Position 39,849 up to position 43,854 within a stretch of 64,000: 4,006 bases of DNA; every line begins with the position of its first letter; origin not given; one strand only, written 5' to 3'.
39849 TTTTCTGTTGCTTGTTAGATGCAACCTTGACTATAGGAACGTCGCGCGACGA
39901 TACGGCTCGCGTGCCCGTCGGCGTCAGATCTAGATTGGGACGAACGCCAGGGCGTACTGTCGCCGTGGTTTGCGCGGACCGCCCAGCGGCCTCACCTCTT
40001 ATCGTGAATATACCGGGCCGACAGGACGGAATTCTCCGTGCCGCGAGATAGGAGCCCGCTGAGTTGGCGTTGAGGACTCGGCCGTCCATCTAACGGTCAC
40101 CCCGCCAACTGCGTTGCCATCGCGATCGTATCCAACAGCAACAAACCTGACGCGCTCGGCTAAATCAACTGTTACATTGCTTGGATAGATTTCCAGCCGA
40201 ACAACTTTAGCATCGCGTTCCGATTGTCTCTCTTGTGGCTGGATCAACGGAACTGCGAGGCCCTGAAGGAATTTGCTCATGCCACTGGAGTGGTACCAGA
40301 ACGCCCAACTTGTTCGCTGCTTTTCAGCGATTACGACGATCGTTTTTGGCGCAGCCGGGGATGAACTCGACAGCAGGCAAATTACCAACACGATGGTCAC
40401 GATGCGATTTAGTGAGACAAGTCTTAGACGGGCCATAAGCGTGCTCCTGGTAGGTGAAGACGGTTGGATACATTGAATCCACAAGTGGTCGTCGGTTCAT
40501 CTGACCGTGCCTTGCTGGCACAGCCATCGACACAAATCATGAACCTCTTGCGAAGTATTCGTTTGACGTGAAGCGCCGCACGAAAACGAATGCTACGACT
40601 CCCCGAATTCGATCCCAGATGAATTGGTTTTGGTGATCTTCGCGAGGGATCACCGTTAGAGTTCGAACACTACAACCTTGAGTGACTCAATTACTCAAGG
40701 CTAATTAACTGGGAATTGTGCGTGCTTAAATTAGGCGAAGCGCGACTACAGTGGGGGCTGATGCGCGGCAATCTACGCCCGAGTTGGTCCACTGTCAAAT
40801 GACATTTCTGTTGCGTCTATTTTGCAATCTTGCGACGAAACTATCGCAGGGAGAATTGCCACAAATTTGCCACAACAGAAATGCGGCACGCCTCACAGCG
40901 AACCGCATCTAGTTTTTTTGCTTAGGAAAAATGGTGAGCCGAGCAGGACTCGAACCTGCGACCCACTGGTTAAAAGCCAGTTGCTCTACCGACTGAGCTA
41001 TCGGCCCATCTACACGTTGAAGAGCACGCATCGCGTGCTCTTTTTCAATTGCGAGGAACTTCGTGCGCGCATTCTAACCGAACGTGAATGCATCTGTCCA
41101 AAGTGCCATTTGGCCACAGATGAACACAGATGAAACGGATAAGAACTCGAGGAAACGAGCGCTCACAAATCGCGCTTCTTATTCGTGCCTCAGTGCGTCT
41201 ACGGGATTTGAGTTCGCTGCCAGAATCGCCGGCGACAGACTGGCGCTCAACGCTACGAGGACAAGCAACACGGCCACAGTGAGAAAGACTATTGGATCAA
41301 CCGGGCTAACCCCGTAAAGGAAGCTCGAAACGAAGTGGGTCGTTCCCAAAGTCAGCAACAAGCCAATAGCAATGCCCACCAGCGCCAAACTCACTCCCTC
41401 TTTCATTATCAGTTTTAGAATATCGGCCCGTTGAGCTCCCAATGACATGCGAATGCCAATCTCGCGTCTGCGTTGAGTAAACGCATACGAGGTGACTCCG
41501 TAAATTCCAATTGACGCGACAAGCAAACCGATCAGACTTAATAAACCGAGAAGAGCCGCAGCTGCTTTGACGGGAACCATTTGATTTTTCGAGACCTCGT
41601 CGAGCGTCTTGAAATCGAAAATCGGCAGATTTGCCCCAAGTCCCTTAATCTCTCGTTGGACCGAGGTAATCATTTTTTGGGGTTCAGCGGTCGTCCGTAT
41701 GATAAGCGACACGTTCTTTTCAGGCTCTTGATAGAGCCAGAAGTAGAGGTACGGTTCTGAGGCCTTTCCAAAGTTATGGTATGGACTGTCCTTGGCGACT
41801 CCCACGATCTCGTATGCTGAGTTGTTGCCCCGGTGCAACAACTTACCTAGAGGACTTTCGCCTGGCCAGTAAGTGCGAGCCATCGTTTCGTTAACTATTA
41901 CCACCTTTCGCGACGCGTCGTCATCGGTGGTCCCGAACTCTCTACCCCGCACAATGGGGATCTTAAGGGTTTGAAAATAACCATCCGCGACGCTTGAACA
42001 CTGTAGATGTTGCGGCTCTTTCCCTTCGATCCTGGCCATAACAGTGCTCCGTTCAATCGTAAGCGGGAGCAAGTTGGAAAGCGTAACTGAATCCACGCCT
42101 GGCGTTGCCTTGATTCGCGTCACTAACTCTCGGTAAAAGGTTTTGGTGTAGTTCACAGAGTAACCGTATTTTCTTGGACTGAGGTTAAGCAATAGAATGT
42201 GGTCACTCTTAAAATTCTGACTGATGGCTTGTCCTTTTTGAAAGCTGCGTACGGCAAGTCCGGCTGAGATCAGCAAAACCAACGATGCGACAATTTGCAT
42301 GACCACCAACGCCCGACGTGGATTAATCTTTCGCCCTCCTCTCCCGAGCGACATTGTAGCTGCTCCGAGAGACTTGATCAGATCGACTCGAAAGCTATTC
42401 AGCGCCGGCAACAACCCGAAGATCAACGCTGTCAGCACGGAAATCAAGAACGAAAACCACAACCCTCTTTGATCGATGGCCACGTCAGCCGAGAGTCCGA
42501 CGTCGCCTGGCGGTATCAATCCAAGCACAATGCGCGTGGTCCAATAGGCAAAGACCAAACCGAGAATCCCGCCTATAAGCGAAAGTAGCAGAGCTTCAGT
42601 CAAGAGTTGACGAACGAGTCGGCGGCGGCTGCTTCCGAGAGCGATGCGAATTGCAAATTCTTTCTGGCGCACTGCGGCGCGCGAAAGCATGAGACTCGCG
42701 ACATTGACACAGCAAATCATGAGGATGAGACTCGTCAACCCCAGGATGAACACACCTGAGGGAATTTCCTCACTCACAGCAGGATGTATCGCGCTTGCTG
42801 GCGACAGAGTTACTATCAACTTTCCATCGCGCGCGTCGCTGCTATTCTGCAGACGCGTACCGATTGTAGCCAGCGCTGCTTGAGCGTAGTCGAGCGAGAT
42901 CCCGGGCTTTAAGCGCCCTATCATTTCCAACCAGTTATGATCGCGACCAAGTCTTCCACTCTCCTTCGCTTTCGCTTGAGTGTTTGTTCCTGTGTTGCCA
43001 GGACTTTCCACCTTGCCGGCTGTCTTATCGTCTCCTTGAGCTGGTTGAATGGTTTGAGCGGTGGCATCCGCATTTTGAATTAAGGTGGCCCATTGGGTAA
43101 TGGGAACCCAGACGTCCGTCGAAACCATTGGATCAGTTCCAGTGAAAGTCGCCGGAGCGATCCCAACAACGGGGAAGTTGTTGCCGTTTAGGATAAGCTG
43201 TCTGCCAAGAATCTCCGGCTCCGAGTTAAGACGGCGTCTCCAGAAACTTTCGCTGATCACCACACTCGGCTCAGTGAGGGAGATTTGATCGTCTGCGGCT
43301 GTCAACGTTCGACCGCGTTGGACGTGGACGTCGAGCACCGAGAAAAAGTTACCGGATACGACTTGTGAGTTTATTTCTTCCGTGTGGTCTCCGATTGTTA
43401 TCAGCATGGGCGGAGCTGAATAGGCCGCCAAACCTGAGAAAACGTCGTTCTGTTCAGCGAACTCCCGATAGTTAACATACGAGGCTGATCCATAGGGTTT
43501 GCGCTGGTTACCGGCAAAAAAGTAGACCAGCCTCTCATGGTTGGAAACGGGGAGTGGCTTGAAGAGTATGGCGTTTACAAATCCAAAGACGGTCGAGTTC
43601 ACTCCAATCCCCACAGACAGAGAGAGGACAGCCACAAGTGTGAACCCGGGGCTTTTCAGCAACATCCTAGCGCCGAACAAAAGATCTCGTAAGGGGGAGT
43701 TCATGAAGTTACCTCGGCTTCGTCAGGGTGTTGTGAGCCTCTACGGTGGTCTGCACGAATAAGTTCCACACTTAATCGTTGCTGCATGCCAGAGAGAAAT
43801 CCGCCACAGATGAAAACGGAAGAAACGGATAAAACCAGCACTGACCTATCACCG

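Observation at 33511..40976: Minimal tRNA-Lys integrative element whose only cargo is a giant Rhs toxin and a small immunity-like gene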

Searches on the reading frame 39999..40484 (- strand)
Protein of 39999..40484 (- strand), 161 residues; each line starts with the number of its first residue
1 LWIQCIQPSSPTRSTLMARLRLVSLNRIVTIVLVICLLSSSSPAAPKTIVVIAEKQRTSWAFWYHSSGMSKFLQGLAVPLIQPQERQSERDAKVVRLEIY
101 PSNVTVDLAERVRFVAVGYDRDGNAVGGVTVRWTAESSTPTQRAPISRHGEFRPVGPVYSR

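Call 10: search_protein_families(library=pfam, proteins=[window:39999-40484:-], max_evalue=0.01)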
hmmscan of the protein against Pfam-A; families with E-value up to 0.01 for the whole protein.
window:39999-40484:- (161 aa): 1 family
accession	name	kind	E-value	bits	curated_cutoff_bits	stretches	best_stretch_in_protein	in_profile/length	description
PF02369.22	Big_1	-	0.0052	17.3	34.9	1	96-139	3-46/93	Bacterial Ig-like domain (group 1)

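Call 49: search_protein_families(library=ncbifam, proteins=[window:39999-40484:-], max_evalue=0.01)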
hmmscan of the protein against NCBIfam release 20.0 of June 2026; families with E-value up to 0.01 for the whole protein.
window:39999-40484:- (161 aa): 0 families

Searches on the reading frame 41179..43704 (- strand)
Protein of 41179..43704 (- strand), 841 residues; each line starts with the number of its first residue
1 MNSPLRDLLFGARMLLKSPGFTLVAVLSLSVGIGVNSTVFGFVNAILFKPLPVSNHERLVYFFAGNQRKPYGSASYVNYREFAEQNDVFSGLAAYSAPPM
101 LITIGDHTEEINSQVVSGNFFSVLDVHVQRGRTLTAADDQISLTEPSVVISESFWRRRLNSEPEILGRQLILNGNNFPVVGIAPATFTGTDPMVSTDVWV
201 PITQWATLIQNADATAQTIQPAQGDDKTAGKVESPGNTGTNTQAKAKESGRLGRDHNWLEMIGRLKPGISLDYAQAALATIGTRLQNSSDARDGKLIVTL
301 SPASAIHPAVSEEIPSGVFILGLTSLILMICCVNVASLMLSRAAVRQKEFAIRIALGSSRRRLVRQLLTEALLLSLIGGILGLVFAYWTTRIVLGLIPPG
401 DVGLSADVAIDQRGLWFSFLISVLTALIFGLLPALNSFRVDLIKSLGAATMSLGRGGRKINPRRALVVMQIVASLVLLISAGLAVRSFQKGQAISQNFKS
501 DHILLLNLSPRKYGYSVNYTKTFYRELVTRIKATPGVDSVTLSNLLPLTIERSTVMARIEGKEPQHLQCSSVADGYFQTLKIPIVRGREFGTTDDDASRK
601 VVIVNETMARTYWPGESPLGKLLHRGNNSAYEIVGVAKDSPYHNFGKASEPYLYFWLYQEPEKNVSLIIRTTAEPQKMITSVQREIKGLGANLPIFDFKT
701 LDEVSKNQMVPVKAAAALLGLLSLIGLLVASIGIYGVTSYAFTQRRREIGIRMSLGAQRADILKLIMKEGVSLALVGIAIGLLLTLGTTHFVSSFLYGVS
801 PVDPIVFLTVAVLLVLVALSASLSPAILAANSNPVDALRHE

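Call 10: search_protein_families(library=pfam, proteins=[window:41179-43704:-], max_evalue=0.01)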
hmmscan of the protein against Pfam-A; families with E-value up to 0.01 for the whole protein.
window:41179-43704:- (841 aa): 2 families
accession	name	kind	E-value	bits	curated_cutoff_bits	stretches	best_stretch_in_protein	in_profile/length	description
PF12704.14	MacB_PCD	-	1.7e-34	120.3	27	2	22-225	1-195/207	MacB-like periplasmic core domain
PF02687.27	FtsX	-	4.5e-29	101.4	25.5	2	721-834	2-120/120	FtsX-like permease C-terminal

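Call 19: find_encoding_contigs(protein=window:41179-43704:-, flank=10000, max_places=10)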
Protein window:41179-43704:- (841 aa): 1 contig read that carries it; 1 place shown.
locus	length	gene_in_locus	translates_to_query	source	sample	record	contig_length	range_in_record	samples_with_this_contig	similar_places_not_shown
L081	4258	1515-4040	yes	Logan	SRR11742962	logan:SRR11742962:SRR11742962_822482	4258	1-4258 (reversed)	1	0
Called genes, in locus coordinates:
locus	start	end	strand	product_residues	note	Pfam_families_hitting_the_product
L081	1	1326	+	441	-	PF00709:Adenylsucc_synt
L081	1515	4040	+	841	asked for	PF12704:MacB_PCD, PF02687:FtsX, PF12704:MacB_PCD, PF02687:FtsX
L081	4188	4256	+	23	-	?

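Call 28: find_homologous_proteins(query=window:41179-43704:-, max_evalue=1e-50)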
Query window:41179-43704:- (841 aa): 5948 proteins with E <= 1e-50 among 8000 candidates; the best 120 are listed.
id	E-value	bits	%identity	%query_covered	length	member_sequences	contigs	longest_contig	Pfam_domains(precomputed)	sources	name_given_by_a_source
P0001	0.0e+0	1807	100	98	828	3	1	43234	PF02687.28,PF12704.15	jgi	jgi:predicted permease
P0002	0.0e+0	1670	91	100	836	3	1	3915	PF02687.28,PF12704.15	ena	-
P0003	0.0e+0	1285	70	100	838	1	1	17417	PF02687.28,PF12704.15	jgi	jgi:predicted permease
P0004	0.0e+0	1266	70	100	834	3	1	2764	PF02687.28,PF12704.15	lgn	-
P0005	0.0e+0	1248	69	100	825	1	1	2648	PF02687.28,PF12704.15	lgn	-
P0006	0.0e+0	1248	69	98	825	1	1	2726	PF02687.28,PF12704.15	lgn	-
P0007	0.0e+0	1243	70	98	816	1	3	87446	PF02687.28,PF12704.15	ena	-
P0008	0.0e+0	1235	69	98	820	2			PF02687.28,PF12704.15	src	-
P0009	0.0e+0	1220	68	98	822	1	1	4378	PF02687.28,PF12704.15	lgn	-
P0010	0.0e+0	1219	67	99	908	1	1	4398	PF02687.28,PF12704.15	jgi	jgi:predicted permease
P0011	0.0e+0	1216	68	100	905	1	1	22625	PF02687.28,PF12704.15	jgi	jgi:macrolide transport system ATP-binding/permease protein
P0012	0.0e+0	1212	66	100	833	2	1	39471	PF02687.28,PF12704.15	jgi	jgi:predicted permease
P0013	0.0e+0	1209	68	98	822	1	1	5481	PF02687.28,PF12704.15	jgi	jgi:macrolide transport system ATP-binding/permease protein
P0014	0.0e+0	1208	66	99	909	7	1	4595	PF02687.28,PF12704.15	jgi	jgi:putative ABC transport system permease protein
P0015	0.0e+0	1207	66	100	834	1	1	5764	PF02687.28,PF12704.15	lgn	-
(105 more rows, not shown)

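Call 29: find_encoding_contigs(protein=P0002, flank=10000, max_places=4)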
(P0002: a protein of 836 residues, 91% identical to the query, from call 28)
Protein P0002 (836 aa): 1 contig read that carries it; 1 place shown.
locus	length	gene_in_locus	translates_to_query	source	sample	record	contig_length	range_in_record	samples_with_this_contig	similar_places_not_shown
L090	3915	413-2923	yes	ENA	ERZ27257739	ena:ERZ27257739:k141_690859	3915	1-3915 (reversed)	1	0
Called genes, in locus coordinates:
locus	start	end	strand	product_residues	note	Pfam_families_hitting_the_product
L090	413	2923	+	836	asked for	PF12704:MacB_PCD, PF02687:FtsX, PF12704:MacB_PCD, PF02687:FtsX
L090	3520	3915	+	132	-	?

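Call 30: find_encoding_contigs(protein=P0007, flank=10000, max_places=4)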
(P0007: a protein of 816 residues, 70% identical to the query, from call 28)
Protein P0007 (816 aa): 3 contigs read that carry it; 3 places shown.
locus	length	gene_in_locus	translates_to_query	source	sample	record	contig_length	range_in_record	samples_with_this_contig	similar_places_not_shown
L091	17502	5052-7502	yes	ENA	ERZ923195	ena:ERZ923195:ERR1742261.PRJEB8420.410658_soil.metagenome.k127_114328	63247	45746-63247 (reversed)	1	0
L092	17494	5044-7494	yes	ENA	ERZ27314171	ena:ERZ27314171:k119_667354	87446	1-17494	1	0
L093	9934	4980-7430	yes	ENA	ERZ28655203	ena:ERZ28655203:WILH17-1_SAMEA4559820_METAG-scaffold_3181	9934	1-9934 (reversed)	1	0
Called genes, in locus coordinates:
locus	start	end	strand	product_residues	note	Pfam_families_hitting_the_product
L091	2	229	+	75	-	?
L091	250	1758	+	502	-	PF13715:CarbopepD_reg_2 (faint), PF17802:SpaA (faint), PF22904:NOMO1-like_2nd (faint), PF23193:NOMO_3rd (faint), PF13620:CarboxypepD_reg (weak)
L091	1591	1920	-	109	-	-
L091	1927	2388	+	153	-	PF10543:ORF6N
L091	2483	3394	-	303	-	PF14534:DUF4440 (weak), PF13474:SnoaL_3 (weak), PF14534:DUF4440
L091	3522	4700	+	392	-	PF10543:ORF6N, PF00753:Lactamase_B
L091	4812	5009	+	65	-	-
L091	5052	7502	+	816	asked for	PF12704:MacB_PCD, PF02687:FtsX, PF12704:MacB_PCD, PF02687:FtsX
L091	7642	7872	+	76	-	PF10543:ORF6N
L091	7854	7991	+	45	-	-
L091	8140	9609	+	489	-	PF05195:AMP_N, PF00557:Peptidase_M24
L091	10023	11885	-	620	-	PF09826:Beta_propel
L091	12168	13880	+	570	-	PF01979:Amidohydro_1 (faint), PF07969:Amidohydro_3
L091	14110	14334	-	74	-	-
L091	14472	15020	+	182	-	PF02163:Peptidase_M50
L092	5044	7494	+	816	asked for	PF12704:MacB_PCD, PF02687:FtsX, PF12704:MacB_PCD, PF02687:FtsX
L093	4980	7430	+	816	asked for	PF12704:MacB_PCD, PF02687:FtsX, PF12704:MacB_PCD, PF02687:FtsX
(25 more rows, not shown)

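Call 31: find_encoding_contigs(protein=P0003, flank=10000, max_places=4)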
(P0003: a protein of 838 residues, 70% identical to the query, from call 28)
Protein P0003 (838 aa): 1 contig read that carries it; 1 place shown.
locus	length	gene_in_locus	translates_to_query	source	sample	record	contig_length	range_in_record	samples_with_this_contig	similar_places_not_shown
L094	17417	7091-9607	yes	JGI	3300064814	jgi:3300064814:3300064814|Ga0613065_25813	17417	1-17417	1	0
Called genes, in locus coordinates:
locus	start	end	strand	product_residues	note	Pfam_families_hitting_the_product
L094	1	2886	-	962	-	?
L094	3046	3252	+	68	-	-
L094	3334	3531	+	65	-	-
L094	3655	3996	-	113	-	-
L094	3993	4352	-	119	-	-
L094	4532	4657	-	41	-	-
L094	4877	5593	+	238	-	-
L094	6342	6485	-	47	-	-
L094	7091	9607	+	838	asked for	PF12704:MacB_PCD, PF02687:FtsX, PF12704:MacB_PCD, PF02687:FtsX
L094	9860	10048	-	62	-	-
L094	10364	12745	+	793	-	PF12704:MacB_PCD, PF02687:FtsX, PF12704:MacB_PCD, PF02687:FtsX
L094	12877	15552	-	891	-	PF00069:Pkinase, PF01636:APH (faint), PF07714:PK_Tyr_Ser-Thr, PF26550:Tricorn_2nd (faint), PF00930:DPPIV_N (faint), PF26549:Tricorn_N, PF07676:PD40 (weak), PF26549:Tricorn_N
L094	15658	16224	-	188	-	-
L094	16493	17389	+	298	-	PF05721:PhyH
